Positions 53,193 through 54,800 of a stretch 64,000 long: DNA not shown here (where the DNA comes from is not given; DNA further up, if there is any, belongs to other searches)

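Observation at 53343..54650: Secreted protein made of about 17 [W/F]-P-[LFI]-[FY] repeats, translationally coupled to mlaFED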

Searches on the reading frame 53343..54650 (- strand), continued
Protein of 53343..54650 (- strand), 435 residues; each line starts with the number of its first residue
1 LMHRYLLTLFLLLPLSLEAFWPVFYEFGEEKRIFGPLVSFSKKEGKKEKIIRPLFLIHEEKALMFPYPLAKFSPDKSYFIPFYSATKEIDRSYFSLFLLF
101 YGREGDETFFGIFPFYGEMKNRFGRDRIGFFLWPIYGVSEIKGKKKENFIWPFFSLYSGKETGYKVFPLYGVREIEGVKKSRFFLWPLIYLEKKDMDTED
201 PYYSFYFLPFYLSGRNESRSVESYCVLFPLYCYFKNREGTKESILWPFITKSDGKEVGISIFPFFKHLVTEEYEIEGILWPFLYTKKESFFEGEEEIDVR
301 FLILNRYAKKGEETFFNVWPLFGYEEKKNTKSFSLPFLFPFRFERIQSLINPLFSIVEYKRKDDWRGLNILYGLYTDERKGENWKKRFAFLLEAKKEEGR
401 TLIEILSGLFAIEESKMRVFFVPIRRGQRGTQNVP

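Call 32: search_protein_families(library=pfam, alignment_id=A1, max_evalue=10)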
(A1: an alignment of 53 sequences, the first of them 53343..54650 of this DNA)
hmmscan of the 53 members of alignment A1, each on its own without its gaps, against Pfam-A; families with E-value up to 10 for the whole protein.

A. member 1, window:53343-54650:- (435 aa): 0 families

B. families by the number of members that match (of 53 scanned): 13 families
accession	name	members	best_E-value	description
PF05686.18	Glyco_transf_90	2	0.0064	Glycosyl transferase family 90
PF21549.2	PRDM2_PR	2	0.019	PR domain zinc finger protein 2, PR domain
PF20890.2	Dbr1_C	1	0.0015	Dbr1, C-terminal domain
PF12954.12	DUF3843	1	0.04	Protein of unknown function (DUF3843)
PF18228.7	CdiI_N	1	0.085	CdiI N-terminal domain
PF08877.16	MepB-like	1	0.13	MepB-like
PF18732.6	HEPN_AbiA_CTD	1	0.16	HEPN like, Abia C-terminal domain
PF04071.17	zf-like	1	0.18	Cysteine-rich small domain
PF01679.22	Pmp3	1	0.39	Proteolipid membrane potential modulator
PF25544.1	Ependymin_amoebozoa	1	0.41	Ependymin domain, amoebozoa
PF16157.10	DUF4865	1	0.78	Domain of unknown function (DUF4865)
PF06778.18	Chlor_dismutase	1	1.5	Chlorite dismutase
PF10399.14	UCR_Fe-S_N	1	1.6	Ubiquitinol-cytochrome C reductase Fe-S subunit TAT signal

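Call 33: search_protein_representatives(alignment_id=A1)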
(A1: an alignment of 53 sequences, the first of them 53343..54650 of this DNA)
Query: 53 sequences, 434 profile positions. Proteins with E-value up to 0.001 (for the whole library): 2287; up to 1e-10: 1641; up to 1e-30: 772. The best 150 are listed.
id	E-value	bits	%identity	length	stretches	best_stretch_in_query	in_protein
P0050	1.4e-195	667.1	-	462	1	2-426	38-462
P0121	1.4e-136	472.7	-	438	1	1-432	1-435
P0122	3.0e-135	468.3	-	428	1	2-430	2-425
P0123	7.0e-131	453.9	-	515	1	5-432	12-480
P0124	2.1e-115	402.9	-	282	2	74-311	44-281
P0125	3.5e-114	398.9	-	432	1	18-377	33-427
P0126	4.5e-110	385.3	-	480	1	11-432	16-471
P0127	3.0e-108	379.3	-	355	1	71-347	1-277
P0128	2.0e-106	373.3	-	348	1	4-341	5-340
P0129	1.6e-103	363.7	-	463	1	6-424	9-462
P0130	1.9e-103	363.5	-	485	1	25-431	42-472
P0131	5.6e-103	361.9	-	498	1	25-423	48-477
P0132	5.0e-101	355.5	-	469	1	7-424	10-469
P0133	8.6e-100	351.4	-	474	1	4-429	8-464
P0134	1.6e-97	343.9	-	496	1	16-424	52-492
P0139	1.2e-92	327.8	-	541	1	25-426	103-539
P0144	3.5e-87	309.9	-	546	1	17-424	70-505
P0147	3.2e-86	306.7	-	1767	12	16-294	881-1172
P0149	1.0e-83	298.5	-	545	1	18-422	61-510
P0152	1.6e-81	291.2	-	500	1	19-432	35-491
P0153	1.7e-81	291.1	-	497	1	15-424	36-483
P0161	7.7e-79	282.4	-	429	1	6-415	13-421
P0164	3.4e-77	277.0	-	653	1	29-428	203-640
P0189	1.1e-70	255.5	-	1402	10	92-346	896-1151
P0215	1.6e-63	231.9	-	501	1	5-431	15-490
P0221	3.0e-62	227.7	-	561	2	18-303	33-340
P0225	4.9e-61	223.7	-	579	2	30-298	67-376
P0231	2.8e-60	221.2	-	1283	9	68-292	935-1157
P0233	4.1e-60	220.7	-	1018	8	34-288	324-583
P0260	1.8e-57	212.0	-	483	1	18-406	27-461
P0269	3.5e-57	211.0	-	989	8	30-284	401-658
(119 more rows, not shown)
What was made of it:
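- On Open single-layer β-hairpin repeat array (G-box/OspA-like architecture): Relatives of 350-1,767 aa (call 33).
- Repeat number varies widely across relatives (call 33).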

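Call 36: find_related_loci(query=A2, collection=genome_contigs, flank=6000)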
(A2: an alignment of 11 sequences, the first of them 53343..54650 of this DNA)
Query A2 (435 aa) in genome_contigs; peptide patterns used: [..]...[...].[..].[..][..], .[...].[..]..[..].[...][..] (x = any residue, [..] = any of these).
76 stretches matched a pattern; 33 encode a relative of the query (tblastn E <= 1e-3); 33 distinct loci.
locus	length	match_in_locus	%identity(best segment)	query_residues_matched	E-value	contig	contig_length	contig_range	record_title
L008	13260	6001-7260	61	19-435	2e-170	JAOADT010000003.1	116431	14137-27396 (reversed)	MAG: Deltaproteobacteria bacterium isolate SKW240 NODE_3_length_116431_cov_5.556913, whole genome shotgun sequence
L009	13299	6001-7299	41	11-426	1e-108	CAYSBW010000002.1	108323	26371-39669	MAG TPA_asm: uncultured Syntrophorhabdaceae bacterium isolate SRP192927_co3_35 genome assembly, contig: NODE_223_length_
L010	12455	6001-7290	41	1-429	2e-107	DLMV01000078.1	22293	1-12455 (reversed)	MAG TPA_asm: Deltaproteobacteria bacterium UBA7527 UBA7527_contig_3201, whole genome shotgun sequence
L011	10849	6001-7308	40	1-435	3e-106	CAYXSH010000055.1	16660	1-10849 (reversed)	MAG TPA_asm: uncultured Syntrophorhabdus sp. isolate binchicken_co44_232 genome assembly, contig: NODE_4594_length_16660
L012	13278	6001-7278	42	4-426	3e-103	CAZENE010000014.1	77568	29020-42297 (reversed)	MAG TPA_asm: uncultured Syntrophorhabdus sp. isolate SRP192927_co10_462 genome assembly, contig: NODE_108_length_77568_c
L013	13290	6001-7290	41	1-426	1e-102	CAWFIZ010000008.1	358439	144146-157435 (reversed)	MAG: uncultured delta proteobacterium isolate MFD04716.bin.1.277 genome assembly, contig: contig_64724, whole genome sho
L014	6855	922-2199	40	2-426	1e-102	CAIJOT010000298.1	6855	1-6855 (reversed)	MAG: uncultured delta proteobacterium isolate AlinenSediments_bin-2384 genome assembly, contig: bin-2384:298/342, whole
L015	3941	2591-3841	41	12-426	2e-102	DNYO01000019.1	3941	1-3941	MAG TPA_asm: Deltaproteobacteria bacterium isolate UBA8936 contig_89709, whole genome shotgun sequence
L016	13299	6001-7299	39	1-433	3e-100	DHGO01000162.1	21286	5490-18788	MAG TPA_asm: Deltaproteobacteria bacterium UBA4796 UBA4796_contig_3413, whole genome shotgun sequence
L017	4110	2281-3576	37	1-433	2e-100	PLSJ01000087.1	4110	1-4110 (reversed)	MAG: Syntrophaceae bacterium isolate bog_1155 73.20120700_S1D.399_contig_403491, whole genome shotgun sequence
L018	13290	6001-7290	38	1-428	2e-99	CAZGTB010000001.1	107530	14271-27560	MAG TPA_asm: uncultured Syntrophorhabdus sp. isolate SRP302447_co2_18 genome assembly, contig: NODE_622_length_107530_co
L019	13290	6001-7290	39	1-426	2e-96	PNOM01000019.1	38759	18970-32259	MAG: Syntrophus sp. (in: bacteria) isolate SW.010 SW_1000504_38759, whole genome shotgun sequence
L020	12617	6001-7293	39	3-426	3e-96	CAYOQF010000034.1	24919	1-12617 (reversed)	MAG TPA_asm: uncultured Syntrophorhabdaceae bacterium isolate SRP278314_co1_355 genome assembly, contig: NODE_2508_lengt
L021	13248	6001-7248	39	13-427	2e-96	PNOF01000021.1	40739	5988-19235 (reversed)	MAG: Syntrophus sp. (in: bacteria) isolate SW.3.55 SW_1000456_40739, whole genome shotgun sequence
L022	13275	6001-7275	36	6-431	2e-94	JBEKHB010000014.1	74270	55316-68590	MAG: Syntrophorhabdales bacterium isolate SPRUCE 267 SPRUCE_267_14, whole genome shotgun sequence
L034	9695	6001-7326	31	18-425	2e-50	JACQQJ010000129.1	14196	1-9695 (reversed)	MAG: Nitrospinota bacterium isolate NC_groundwater_1330_Ag_S-0.2um_39_55 S_p2_S4_coassembly_k141_2139844, whole genome s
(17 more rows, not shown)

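Call 47: search_protein_families(library=pfam, proteins=[P0164, P0139, P0225, P0221, P0147, P0189, P0231, P0233, P0269, P0144], max_evalue=0.01)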
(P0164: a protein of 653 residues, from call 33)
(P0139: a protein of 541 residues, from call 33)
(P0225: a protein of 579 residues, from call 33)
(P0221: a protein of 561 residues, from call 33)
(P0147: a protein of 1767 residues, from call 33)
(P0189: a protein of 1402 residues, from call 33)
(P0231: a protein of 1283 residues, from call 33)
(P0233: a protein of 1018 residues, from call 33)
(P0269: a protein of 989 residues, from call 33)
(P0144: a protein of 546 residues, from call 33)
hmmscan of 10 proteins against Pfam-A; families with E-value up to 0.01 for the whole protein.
P0164 (653 aa): 0 families

P0139 (541 aa): 0 families

P0225 (579 aa): 0 families

P0221 (561 aa): 0 families

P0147 (1767 aa): 0 families

P0189 (1402 aa): 0 families

P0231 (1283 aa): 0 families

P0233 (1018 aa): 0 families

P0269 (989 aa): 0 families

P0144 (546 aa): 0 families
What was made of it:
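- Repeat number varies, up to 1,767-aa relatives (calls 33, 47), as expected for an open-ended array.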

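Call 50: search_protein_families(library=pfam, proteins=[L034:378-1073:-, L034:1076-2347:-, L034:3074-4294:-, L034:4304-5230:-, L034:5452-5754:-, L034:7400-8404:-, L034:8508-9518:-], max_evalue=0.001)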
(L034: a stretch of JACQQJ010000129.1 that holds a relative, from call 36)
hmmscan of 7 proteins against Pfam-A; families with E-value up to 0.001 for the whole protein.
L034:378-1073:- (231 aa): 1 family
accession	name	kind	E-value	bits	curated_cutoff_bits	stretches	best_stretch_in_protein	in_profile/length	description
PF05552.17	MS_channel_1st_1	-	1.2e-13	51.2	22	2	10-58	1-49/50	Mechanosensitive ion channel, conserved TM helix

L034:1076-2347:- (423 aa): 1 family
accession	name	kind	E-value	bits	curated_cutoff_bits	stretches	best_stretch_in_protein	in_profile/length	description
PF00535.33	Glycos_transf_2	-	7.4e-06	26.4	23.3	1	24-171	2-128/168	Glycosyl transferase family 2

L034:3074-4294:- (406 aa): 0 families

L034:4304-5230:- (308 aa): 4 families
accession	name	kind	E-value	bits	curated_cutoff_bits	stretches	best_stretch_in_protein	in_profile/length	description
PF08282.18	Hydrolase_3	-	1.3e-19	71.4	20.9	1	24-271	1-230/255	haloacid dehalogenase-like hydrolase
PF12710.13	HAD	-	4.8e-05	24.3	27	0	217-261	142-189/189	haloacid dehalogenase-like hydrolase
PF05116.19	S6PP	-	0.00037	20.6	20.3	0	221-288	160-230/247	Sucrose-6F-phosphate phosphohydrolase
PF00702.32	Hydrolase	-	0.00084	20.2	26.4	0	227-264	152-191/191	haloacid dehalogenase-like hydrolase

L034:5452-5754:- (100 aa): 0 families

L034:7400-8404:- (334 aa): 5 families
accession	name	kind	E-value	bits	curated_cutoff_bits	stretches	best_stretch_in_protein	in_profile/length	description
PF00990.26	GGDEF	-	3.9e-29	101.9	23.8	1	172-324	2-159/161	Diguanylate cyclase, GGDEF domain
PF13185.12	GAF_2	-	4.6e-05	24.1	28.6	1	26-156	6-133/136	GAF domain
PF01590.32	GAF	-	0.00013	22.9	22.4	1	29-155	7-130/133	GAF domain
PF18810.6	PBECR2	-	0.00032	21.3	27.1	1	74-133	43-104/120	phage-Barnase-EndoU-ColicinE5/D-RelE like nuclease2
PF13492.12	GAF_3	-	0.001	20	27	0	25-154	3-123/129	GAF domain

L034:8508-9518:- (336 aa): 1 family
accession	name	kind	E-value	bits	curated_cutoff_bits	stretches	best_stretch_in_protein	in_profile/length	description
PF10040.14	CRISPR_Cas6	-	1.2e-19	71.2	25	1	201-322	1-89/89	CRISPR-associated endoribonuclease Cas6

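Call 51: find_encoding_contigs(protein=P0260, flank=6000, max_places=1)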
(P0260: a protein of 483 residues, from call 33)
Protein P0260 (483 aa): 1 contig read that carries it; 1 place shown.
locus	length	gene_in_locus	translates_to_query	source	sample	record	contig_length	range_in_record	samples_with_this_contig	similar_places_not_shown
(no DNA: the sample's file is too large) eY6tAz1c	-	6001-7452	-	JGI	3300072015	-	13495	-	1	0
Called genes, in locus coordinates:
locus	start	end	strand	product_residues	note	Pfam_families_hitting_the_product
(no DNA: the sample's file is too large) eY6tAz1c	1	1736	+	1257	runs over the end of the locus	PF04563:RNA_pol_Rpb2_1, PF04561:RNA_pol_Rpb2_2, PF04565:RNA_pol_Rpb2_3, PF10385:RNA_pol_Rpb2_45, PF00562:RNA_pol_Rpb2_6, PF04560:RNA_pol_Rpb2_7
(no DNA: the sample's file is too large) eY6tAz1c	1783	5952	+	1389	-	PF04997:RNA_pol_Rpb1_1, PF00623:RNA_pol_Rpb1_2, PF04983:RNA_pol_Rpb1_3, PF05000:RNA_pol_Rpb1_4, PF04998:RNA_pol_Rpb1_5, PF21668:RPOC_hybrid (faint)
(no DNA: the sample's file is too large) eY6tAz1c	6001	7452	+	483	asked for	-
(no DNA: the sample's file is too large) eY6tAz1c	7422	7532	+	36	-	-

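Call 54: find_encoding_contigs(protein=P0215, flank=6000, max_places=2)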
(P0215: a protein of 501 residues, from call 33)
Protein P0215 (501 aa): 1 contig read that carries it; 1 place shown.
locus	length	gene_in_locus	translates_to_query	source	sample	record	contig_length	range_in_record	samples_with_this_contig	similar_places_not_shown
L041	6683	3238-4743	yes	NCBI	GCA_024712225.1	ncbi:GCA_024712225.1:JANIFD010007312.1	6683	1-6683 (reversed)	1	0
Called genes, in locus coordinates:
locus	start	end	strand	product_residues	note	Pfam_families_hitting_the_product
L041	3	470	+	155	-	?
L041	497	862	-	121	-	-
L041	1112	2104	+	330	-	PF02729:OTCace_N, PF00185:OTCace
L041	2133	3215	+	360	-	PF02729:OTCace_N, PF00185:OTCace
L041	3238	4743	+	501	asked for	-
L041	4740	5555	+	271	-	PF02405:MlaE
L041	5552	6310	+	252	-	PF00005:ABC_tran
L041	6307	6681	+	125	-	?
